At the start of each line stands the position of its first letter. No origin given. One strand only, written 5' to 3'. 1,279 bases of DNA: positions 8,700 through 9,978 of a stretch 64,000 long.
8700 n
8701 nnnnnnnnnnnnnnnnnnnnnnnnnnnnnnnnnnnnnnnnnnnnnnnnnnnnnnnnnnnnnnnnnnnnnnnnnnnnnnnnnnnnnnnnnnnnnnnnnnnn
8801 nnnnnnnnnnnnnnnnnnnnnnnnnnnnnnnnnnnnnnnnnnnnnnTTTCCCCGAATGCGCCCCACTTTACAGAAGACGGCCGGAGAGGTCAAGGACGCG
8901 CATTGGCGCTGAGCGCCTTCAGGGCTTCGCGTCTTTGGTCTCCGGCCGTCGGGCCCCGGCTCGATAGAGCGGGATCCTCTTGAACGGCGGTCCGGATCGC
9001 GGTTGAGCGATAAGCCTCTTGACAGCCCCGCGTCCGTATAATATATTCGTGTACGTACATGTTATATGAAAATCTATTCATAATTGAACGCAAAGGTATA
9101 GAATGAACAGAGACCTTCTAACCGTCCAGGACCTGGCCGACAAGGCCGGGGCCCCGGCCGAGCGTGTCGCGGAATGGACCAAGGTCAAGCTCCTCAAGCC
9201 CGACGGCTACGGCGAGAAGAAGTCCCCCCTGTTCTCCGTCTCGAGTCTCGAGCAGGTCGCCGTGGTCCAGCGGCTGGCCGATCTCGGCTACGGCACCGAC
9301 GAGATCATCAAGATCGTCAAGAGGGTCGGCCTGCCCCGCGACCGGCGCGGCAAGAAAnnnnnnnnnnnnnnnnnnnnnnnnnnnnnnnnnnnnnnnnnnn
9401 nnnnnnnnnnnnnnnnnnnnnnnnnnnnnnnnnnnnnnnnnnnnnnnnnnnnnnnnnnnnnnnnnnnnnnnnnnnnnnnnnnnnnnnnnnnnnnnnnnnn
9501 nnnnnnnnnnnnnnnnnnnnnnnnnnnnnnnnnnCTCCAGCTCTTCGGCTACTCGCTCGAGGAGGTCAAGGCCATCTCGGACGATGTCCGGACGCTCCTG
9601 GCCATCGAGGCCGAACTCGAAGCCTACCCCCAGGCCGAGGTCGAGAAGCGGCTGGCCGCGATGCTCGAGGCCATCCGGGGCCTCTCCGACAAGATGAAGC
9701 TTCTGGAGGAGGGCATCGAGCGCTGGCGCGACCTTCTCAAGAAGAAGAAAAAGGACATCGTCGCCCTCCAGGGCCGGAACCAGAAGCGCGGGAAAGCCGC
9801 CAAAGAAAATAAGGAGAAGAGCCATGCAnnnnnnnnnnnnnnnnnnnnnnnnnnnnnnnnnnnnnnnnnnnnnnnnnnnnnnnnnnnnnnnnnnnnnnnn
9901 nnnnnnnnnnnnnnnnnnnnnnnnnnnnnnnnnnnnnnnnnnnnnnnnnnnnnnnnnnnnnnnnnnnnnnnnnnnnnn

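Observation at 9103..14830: Tandem-HTH MerR regulator + B12-radical SAM + ABC-2 exporter + MFS + GlsB: an unassigned membrane/lipid- or metabolite-modification cluster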

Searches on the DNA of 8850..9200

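Call 55: search_rna_families(source=window, start=8850, end=9200, threshold=evalue, max_evalue=1)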
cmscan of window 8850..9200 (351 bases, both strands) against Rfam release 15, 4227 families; matches with E-value up to 1: 0.
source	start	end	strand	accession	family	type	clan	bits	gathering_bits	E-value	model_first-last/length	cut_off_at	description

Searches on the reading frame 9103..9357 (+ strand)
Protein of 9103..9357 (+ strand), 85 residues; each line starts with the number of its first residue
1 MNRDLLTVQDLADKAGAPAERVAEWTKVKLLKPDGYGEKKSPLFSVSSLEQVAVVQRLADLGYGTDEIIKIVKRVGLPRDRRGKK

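Call 21: search_protein_families(library=pfam, proteins=[window:9103-9357:+], max_evalue=10)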
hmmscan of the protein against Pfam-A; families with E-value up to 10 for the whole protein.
seq(85 aa): 2 families
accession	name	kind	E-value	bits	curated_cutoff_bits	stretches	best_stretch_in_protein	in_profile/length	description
PF13411.12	MerR_1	-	6e-05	23.5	21.6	1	7-73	2-67/69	MerR HTH family regulatory protein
PF04760.21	IF2_N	-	0.23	11.7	25.3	1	6-22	4-20/53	Translation initiation factor IF-2, N-terminal region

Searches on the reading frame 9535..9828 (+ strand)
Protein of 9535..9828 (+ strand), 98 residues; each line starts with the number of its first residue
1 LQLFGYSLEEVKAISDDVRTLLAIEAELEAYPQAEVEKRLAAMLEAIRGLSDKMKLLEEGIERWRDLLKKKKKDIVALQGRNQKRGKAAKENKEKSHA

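Call 21: search_protein_families(library=pfam, proteins=[window:9535-9828:+], max_evalue=10)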
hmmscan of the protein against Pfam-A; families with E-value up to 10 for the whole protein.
seq(98 aa): 3 families
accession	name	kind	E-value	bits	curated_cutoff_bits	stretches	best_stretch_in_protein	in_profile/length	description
PF12231.13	Rif1_N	-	0.073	12.5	23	1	8-78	184-251/374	Rap1-interacting factor 1 N terminal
PF20308.4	TPR-S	-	0.08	14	27.6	1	28-90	16-68/102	Tetratricopeptide Repeats-Sensor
PF05041.20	Pecanex_C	-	0.09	12.7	27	1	35-81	90-136/228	Pecanex protein (C-terminus)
